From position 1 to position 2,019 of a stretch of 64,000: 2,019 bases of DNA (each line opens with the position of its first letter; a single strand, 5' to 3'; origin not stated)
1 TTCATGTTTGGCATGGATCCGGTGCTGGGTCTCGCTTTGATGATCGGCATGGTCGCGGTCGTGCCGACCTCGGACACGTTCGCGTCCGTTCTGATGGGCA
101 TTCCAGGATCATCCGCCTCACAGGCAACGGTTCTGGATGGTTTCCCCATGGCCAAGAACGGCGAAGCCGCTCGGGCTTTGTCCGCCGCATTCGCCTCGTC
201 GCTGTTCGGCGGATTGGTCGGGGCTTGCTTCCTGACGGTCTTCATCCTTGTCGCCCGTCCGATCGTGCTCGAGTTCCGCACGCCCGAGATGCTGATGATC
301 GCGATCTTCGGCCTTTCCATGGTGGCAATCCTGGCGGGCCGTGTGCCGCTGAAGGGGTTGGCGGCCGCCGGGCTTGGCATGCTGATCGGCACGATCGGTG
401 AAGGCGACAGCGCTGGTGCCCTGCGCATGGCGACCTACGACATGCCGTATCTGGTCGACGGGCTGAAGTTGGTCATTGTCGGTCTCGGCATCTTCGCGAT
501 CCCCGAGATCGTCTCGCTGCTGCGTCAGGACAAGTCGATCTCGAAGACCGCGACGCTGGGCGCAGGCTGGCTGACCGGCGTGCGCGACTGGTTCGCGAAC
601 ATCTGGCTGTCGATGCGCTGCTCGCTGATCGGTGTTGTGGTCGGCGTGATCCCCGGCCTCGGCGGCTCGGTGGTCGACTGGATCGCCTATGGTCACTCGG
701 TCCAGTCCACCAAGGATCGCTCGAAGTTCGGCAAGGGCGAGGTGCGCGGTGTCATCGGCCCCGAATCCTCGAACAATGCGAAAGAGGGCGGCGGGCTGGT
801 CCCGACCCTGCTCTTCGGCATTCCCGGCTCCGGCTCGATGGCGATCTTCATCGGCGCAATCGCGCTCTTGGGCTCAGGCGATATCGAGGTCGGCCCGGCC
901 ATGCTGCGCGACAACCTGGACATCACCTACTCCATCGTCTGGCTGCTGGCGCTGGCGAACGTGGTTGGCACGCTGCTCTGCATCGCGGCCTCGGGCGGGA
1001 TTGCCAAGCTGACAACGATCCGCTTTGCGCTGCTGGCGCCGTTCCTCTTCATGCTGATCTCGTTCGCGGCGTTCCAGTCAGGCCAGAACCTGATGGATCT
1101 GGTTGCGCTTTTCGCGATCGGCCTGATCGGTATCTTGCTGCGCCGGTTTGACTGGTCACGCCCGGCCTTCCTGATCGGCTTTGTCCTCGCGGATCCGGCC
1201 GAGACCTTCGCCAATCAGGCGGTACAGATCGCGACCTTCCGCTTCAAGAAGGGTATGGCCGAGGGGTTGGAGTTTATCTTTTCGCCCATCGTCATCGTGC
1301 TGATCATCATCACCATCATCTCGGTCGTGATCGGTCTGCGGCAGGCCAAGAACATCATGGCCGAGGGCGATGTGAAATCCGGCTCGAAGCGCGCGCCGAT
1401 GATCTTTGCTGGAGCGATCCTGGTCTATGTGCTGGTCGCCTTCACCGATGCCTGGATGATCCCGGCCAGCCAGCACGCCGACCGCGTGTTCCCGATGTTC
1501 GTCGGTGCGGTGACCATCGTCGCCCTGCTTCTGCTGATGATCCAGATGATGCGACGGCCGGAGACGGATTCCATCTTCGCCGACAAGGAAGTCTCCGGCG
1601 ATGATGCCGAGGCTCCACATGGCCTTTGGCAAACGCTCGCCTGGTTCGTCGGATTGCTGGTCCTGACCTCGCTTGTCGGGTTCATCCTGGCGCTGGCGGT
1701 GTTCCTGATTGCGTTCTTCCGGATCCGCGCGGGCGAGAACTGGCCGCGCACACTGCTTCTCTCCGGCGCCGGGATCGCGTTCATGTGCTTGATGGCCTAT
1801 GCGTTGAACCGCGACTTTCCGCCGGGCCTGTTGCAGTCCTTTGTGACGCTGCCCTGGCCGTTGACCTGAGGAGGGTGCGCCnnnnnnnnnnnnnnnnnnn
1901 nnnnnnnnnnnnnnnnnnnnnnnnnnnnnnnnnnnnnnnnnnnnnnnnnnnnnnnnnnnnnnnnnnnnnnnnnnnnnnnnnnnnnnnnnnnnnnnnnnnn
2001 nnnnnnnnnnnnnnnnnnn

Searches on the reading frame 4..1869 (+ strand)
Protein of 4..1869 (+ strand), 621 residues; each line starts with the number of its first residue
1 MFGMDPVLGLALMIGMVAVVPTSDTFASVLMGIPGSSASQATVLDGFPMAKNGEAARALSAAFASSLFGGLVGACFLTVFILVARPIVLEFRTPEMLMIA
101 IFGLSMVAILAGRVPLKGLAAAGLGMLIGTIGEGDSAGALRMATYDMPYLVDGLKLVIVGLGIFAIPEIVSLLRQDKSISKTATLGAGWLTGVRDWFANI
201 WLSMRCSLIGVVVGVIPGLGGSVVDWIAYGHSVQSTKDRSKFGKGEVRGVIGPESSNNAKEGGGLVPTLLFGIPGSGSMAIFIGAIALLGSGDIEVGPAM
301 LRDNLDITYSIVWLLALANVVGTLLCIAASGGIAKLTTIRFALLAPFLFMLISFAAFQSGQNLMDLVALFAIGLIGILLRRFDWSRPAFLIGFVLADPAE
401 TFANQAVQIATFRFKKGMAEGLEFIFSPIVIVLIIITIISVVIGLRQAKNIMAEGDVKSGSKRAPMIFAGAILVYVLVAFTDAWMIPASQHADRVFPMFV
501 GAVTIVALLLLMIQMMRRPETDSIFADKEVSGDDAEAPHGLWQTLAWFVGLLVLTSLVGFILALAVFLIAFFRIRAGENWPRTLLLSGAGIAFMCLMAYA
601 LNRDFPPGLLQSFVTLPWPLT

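Call 69: search_protein_families(library=pfam, proteins=[window:4-1869:+], max_evalue=0.00001)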
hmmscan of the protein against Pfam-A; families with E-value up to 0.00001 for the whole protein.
window:4-1869:+ (621 aa): 2 families
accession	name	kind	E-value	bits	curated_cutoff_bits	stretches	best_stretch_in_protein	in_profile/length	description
PF01970.21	TctA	-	2.8e-100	336.3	28.9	1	2-390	34-422/423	Tripartite tricarboxylate transporter TctA family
PF07331.16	TctB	-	3.1e-07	31.1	29.1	1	470-601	3-132/137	Tripartite tricarboxylate transporter TctB family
